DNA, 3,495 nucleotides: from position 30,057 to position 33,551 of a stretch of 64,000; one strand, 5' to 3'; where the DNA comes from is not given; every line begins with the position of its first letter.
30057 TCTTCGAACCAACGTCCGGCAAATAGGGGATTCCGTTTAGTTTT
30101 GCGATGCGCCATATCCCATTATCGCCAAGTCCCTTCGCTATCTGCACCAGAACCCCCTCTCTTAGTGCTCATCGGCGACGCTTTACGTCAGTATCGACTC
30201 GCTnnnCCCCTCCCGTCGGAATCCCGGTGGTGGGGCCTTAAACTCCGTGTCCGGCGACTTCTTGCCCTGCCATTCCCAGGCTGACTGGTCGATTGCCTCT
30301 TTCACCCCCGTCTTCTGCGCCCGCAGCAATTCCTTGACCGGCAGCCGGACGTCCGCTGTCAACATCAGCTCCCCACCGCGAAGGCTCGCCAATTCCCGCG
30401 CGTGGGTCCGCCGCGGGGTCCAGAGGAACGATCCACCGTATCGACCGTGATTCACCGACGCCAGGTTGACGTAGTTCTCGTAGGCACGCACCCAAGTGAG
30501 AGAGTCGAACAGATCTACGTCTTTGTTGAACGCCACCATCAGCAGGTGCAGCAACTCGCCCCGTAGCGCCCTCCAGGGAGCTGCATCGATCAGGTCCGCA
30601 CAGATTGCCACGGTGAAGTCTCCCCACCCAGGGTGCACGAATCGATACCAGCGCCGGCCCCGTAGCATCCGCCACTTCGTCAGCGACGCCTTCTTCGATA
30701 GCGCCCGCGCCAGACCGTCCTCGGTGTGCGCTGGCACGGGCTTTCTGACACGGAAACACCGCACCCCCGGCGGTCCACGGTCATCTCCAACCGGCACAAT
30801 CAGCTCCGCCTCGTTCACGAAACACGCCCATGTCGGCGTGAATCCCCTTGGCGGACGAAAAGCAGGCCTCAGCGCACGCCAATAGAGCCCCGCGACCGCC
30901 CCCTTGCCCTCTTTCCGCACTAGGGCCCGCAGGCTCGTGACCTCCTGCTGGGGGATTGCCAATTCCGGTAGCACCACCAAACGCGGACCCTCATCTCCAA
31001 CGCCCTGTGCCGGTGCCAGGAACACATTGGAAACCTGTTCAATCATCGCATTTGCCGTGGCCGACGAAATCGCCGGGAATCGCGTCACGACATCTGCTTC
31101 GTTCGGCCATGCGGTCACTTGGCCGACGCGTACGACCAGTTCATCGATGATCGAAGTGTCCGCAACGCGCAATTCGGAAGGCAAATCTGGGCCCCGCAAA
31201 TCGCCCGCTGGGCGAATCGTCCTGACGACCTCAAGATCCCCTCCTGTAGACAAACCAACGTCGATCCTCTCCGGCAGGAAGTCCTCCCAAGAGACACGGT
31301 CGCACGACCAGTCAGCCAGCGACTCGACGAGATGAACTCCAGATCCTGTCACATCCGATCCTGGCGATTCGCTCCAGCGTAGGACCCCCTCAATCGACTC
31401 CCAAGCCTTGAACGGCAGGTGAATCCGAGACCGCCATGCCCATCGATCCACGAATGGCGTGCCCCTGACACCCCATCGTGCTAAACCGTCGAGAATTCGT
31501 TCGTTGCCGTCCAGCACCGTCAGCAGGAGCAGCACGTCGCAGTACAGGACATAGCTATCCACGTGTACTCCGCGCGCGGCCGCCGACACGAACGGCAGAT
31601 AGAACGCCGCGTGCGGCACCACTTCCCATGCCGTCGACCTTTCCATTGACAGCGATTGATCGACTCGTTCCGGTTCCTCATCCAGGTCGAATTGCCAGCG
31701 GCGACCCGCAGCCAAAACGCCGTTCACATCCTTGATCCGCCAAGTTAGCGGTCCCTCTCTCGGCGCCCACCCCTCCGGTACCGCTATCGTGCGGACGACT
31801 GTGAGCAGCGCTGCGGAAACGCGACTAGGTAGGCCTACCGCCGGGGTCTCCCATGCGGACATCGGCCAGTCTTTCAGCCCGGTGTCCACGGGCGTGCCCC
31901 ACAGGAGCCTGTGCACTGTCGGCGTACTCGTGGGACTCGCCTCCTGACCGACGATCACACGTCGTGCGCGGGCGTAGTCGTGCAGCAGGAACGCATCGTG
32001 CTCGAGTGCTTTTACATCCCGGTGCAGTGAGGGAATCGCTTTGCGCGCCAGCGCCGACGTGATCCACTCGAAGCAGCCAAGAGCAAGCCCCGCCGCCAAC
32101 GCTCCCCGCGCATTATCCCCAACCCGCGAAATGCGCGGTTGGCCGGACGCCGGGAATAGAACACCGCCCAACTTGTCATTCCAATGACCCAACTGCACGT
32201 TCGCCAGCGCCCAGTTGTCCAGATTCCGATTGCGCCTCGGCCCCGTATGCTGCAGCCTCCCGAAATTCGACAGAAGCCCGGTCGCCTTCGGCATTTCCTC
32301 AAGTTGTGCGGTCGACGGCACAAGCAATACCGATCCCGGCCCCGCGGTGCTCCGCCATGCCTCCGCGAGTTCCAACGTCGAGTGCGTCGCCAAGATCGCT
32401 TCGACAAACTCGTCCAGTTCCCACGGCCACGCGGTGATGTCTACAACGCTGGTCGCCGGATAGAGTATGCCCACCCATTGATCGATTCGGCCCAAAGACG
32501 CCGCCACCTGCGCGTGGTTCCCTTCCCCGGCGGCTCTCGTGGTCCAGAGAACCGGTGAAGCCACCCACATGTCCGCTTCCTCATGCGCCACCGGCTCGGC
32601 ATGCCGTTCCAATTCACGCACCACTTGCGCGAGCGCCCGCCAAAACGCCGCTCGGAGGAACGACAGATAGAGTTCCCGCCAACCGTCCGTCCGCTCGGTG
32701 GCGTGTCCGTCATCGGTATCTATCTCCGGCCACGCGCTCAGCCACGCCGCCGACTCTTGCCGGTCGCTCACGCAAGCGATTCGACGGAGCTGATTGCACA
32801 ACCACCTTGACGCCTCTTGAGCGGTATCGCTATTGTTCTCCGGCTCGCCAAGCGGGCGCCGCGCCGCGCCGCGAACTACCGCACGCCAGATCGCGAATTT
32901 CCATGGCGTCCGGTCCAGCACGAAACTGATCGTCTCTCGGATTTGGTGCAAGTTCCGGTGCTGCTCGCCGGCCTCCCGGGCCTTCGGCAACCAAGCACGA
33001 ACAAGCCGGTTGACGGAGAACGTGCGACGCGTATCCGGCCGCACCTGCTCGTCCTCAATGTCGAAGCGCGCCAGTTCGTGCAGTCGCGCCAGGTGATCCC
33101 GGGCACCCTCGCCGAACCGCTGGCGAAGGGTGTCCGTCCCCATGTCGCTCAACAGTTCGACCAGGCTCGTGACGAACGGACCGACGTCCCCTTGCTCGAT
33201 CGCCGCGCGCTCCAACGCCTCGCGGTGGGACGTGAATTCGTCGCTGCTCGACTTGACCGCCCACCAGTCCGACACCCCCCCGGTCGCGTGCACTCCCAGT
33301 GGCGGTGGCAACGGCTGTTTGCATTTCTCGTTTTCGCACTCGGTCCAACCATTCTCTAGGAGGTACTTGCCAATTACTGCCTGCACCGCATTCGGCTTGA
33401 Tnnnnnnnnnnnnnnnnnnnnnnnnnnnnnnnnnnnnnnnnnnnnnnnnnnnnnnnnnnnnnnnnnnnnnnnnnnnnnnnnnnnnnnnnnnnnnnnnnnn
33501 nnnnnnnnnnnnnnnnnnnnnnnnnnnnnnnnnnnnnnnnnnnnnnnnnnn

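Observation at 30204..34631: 1475-aa reverse transcriptase fused to a nitrilase domain (DRT1/UG-like defense RT) with ~750 aa of unassigned sequence between the two domains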

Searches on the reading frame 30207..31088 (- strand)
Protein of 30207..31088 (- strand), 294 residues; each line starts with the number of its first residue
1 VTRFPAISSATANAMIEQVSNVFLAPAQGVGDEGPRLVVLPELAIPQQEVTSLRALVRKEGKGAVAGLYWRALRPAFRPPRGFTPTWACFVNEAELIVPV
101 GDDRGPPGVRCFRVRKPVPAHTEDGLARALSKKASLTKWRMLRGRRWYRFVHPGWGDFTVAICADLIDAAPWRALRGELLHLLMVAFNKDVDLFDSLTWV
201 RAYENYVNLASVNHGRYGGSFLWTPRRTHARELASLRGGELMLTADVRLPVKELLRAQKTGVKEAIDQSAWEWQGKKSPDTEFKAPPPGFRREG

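Call 94: search_protein_families(library=pfam, proteins=[window:30207-31088:-], max_evalue=0.5)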
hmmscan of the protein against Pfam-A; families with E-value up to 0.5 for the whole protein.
window:30207-31088:- (294 aa): 1 family
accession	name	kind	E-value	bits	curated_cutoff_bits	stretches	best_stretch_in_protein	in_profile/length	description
PF19916.4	VMAP-M0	-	0.027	15.4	25.9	1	46-99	2-56/104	vWA-MoxR associated protein middle region 0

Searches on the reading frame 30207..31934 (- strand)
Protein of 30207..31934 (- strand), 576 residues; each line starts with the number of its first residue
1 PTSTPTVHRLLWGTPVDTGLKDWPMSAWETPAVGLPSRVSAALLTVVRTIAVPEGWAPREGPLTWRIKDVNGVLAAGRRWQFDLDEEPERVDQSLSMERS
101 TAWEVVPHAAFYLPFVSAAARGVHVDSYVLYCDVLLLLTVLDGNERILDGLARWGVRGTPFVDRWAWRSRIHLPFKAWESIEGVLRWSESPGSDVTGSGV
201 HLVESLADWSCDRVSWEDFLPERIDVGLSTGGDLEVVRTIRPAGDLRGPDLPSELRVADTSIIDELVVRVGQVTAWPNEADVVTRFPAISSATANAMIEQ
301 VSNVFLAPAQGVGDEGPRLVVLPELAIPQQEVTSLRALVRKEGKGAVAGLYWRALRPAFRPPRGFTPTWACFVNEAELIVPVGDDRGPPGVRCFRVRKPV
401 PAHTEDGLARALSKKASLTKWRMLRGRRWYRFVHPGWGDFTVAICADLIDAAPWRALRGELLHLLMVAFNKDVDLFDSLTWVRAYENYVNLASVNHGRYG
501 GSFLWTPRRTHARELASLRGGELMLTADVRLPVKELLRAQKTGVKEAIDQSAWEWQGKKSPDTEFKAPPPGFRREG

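Call 57: predict_structure(alignment_id=A4)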
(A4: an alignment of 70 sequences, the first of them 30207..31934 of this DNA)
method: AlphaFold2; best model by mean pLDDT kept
length: 576 residues; sequences in the alignment: 70
mean_pLDDT: 85.1   pTM: 0.89
mean pLDDT of the five models: 85.1, 84.2, 83.7, 82.3, 79.0
residues with pLDDT >= 90: 288; 70-90: 213; 50-70: 65; < 50: 10
segments of 3 or more residues with pLDDT < 50: 511-515
pLDDT, mean of each block of 10 residues (from residue 1): 86 92 93 94 95 97 95 93 83 89 96 94 97 98 94 83 78 90 95 96 91 87 86 70 59 85 92 85 88 89 89 83 75 89 89 89 91 92 63 88 89 93 92 93 72 75 84 54 64 76 69 48 75 91 89 91 81 74
secondary structure, 60 per line:
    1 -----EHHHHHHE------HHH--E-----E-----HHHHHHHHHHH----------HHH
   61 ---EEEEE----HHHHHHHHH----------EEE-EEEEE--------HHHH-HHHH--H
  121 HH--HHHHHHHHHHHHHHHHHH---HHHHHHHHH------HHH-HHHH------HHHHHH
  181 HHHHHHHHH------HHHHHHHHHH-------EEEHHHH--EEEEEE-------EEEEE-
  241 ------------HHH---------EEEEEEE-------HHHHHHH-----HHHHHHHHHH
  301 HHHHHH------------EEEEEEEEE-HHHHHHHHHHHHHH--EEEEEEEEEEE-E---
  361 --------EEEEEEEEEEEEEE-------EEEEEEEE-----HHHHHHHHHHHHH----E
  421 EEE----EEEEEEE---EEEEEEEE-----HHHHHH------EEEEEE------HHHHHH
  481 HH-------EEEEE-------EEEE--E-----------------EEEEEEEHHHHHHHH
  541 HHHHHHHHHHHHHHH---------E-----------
elements in order: H7-12 H37-47 E64-68 H73-81 E92-94 E96-100 H109-112 H114-117 H125-142 H146-154 H165-168 H175-189 H196-205 E213-215 H216-219 E222-227 E235-239 E265-271 H279-285 H291-306 E319-327 H329-342 E345-355 E369-382 E390-397 H403-415 E420-423 E428-434 E438-445 H451-456 E463-468 H475-482 E490-494 E502-505 E526-532 H533-555

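Call 61: fold_search(model_id=the predicted structure, library=pdb)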
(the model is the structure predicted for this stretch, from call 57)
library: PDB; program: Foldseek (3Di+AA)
matches with E <= 10: 596; with E <= 0.001: 47
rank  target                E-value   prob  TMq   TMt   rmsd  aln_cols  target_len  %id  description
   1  6ypa_D                9.0e-09  1.00  0.28  0.57   6.9       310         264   18  The C146A variant of an amidase from Pyrococcus horikoshii with bound glutaramide (released 2020-06-03)
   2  4izw                  1.7e-08  1.00  0.28  0.55   8.6       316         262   14  The E41L mutant of the amidase from Nesterenkonia sp. AN1 showing covalent addition of the acetamide moiety of fluoroace (released 2014-02-12)
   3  5jqn                  3.9e-08  1.00  0.30  0.63   7.7       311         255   16  NitN Amidase from Neterenkonia sp. AN1 after thrombin His-tag removal. (released 2016-05-18)
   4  6ypa_B                4.4e-08  1.00  0.28  0.54   6.8       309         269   19  The C146A variant of an amidase from Pyrococcus horikoshii with bound glutaramide (released 2020-06-03)
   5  3hkx                  4.9e-08  1.00  0.30  0.60   7.8       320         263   14  Crystal structure analysis of an amidase from Nesterenkonia sp. (released 2009-06-09)
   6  4izt                  6.2e-08  1.00  0.28  0.56   8.3       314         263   14  The E41Q mutant of the amidase from Nesterenkonia sp. AN1 showing covalent addition of the acetamide moiety of fluoroace (released 2014-02-12)
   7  4izs                  6.6e-08  1.00  0.28  0.56   9.0       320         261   13  The C145A mutant of the amidase from Nesterenkonia sp. AN1 in complex with butyramide (released 2014-02-12)
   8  5ny7                  8.2e-08  1.00  0.28  0.56   8.6       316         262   14  A C145A mutant of Nesterenkonia AN1 amidase bound to nicotinamide (released 2018-05-30)
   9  4izv                  9.2e-08  1.00  0.29  0.57   8.4       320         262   12  The E41Q/C145A double mutant of the amidase from Nesterenkonia sp. AN1 in complex with acrylamide (released 2014-02-12)
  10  1j31_A                9.8e-08  1.00  0.27  0.53   6.8       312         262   18  Crystal Structure of Hypothetical Protein PH0642 from Pyrococcus horikoshii (released 2004-03-09)
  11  4izu                  2.4e-07  1.00  0.29  0.61   7.9       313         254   15  The E41Q mutant of the amidase from Nesterenkonia sp. AN1 showing the result of Michael addition of acrylamide at the ac (released 2014-02-12)
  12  4cyy_A                2.7e-07  1.00  0.35  0.43   5.0       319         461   14  The structure of vanin-1: defining the link between metabolic disease, oxidative stress and inflammation (released 2014-12-10)
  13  6ypa_A                3.6e-07  1.00  0.28  0.57   6.7       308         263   18  The C146A variant of an amidase from Pyrococcus horikoshii with bound glutaramide (released 2020-06-03)
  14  5nz5                  4.5e-07  1.00  0.31  0.63   7.9       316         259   16  A C145S mutant of Nesterenkonia AN1 amidase from the nitrilase superfamily (released 2018-06-13)
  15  2e2k_D                4.5e-07  1.00  0.29  0.49  14.3       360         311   14  Helicobacter pylori formamidase AmiF contains a fine-tuned cysteine-glutamate-lysine catalytic triad (released 2007-02-13)
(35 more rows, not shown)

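Call 98: search_solved_structures(query=A4, max_evalue=0.01, show_alignments=3)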
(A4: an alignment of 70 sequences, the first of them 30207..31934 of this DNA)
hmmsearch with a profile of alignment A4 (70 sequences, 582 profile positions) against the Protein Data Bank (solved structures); distinct sequences matched with E-value up to 0.01: 1.
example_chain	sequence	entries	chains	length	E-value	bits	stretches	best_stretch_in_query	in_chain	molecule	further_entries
9yfd_A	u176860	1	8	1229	3.3e-09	39.2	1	443-534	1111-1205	Defense-associated reverse transcriptase 1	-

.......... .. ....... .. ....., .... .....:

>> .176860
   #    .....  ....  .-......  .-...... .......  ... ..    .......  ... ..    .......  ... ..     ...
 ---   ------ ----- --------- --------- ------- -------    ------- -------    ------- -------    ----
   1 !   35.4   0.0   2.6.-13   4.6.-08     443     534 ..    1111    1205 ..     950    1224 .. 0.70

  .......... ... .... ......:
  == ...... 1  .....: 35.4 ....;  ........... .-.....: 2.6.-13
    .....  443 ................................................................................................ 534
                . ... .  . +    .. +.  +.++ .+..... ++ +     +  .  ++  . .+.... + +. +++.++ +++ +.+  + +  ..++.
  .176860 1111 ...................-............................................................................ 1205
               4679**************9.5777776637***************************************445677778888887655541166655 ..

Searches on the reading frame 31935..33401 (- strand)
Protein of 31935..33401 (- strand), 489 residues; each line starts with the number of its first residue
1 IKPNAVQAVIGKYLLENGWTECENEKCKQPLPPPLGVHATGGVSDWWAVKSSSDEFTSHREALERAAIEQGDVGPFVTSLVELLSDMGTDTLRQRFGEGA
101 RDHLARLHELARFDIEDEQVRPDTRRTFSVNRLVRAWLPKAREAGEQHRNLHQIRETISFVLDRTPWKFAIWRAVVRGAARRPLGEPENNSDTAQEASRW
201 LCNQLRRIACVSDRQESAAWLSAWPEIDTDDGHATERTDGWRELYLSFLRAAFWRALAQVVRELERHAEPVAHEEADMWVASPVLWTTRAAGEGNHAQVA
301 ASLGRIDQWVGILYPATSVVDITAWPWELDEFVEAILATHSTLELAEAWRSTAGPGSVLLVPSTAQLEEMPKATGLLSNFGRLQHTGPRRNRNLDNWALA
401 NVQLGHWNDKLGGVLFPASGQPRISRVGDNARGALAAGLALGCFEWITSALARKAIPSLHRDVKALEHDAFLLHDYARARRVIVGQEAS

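Call 94: search_protein_families(library=pfam, proteins=[window:31935-33401:-], max_evalue=0.5)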
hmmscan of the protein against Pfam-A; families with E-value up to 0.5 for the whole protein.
window:31935-33401:- (489 aa): 0 families
